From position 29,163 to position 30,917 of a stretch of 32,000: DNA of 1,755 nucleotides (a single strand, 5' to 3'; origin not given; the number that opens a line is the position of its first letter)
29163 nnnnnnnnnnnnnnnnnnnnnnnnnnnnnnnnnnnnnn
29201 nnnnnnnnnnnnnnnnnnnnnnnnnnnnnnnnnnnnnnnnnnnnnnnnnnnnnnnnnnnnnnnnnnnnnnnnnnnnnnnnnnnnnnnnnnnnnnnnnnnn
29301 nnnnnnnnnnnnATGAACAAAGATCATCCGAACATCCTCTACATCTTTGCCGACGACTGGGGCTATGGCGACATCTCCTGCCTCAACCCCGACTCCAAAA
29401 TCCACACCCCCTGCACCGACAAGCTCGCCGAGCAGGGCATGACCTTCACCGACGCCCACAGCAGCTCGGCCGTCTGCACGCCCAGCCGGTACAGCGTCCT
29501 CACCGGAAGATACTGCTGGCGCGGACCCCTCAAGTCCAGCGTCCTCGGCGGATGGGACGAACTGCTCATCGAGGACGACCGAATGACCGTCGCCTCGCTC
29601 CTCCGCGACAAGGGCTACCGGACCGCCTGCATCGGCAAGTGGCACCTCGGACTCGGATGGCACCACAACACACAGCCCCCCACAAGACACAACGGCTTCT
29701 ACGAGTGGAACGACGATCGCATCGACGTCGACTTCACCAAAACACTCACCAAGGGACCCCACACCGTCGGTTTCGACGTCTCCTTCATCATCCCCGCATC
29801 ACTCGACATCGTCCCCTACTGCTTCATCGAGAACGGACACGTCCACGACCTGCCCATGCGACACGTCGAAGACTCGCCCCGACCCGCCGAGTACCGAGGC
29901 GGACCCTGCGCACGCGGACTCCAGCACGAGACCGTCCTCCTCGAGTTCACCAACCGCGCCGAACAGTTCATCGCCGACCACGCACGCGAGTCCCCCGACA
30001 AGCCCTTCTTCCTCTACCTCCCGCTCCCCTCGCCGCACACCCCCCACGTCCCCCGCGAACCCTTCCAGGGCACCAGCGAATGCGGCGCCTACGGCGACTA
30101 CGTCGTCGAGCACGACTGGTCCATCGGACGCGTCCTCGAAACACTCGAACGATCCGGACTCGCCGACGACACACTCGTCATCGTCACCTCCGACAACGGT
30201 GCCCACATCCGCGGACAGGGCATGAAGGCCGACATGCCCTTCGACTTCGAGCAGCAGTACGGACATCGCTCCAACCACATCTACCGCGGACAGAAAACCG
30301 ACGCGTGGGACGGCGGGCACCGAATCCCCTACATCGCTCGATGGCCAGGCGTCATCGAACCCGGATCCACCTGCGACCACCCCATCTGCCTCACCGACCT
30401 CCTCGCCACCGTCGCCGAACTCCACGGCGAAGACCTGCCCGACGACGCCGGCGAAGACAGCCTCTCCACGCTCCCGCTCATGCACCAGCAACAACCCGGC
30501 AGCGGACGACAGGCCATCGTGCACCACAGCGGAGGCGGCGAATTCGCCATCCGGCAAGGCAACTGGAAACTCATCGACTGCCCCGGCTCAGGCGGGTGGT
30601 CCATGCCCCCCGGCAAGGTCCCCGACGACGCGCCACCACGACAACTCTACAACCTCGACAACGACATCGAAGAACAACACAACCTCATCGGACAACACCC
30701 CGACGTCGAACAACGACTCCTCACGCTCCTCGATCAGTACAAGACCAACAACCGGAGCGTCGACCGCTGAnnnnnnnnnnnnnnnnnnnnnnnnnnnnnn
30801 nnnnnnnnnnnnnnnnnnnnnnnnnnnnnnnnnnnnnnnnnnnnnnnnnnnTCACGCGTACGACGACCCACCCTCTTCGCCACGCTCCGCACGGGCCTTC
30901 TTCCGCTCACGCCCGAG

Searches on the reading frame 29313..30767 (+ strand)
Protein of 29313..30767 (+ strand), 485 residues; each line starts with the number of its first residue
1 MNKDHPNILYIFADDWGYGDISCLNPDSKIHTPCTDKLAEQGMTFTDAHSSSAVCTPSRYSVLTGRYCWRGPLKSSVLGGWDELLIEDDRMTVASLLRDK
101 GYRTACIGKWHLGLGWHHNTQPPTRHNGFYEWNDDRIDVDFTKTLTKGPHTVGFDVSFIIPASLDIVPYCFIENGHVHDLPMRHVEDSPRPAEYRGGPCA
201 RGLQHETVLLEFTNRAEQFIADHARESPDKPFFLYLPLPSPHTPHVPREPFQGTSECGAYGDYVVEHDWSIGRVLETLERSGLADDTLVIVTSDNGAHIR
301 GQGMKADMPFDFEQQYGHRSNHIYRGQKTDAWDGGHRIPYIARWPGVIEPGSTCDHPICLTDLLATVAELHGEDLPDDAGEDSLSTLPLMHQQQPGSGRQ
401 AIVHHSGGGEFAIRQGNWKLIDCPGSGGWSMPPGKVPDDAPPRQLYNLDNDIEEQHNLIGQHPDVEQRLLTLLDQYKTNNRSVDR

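Call 28: search_protein_families(library=pfam, proteins=[window:29313-30767:+], max_evalue=0.01)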
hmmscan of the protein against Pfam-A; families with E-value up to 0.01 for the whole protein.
window:29313-30767:+ (485 aa): 3 families
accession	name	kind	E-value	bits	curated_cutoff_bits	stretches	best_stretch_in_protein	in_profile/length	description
PF00884.28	Sulfatase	-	2.6e-50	171.9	25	1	6-371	1-299/301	Sulfatase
PF01663.27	Phosphodiest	-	3.5e-06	27.3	23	1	221-297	157-221/342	Type I phosphodiesterase / nucleotide pyrophosphatase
PF16347.10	SGSH_C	-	0.0001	22.9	29.3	1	333-405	13-83/154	N-sulphoglucosamine sulphohydrolase, C-terminal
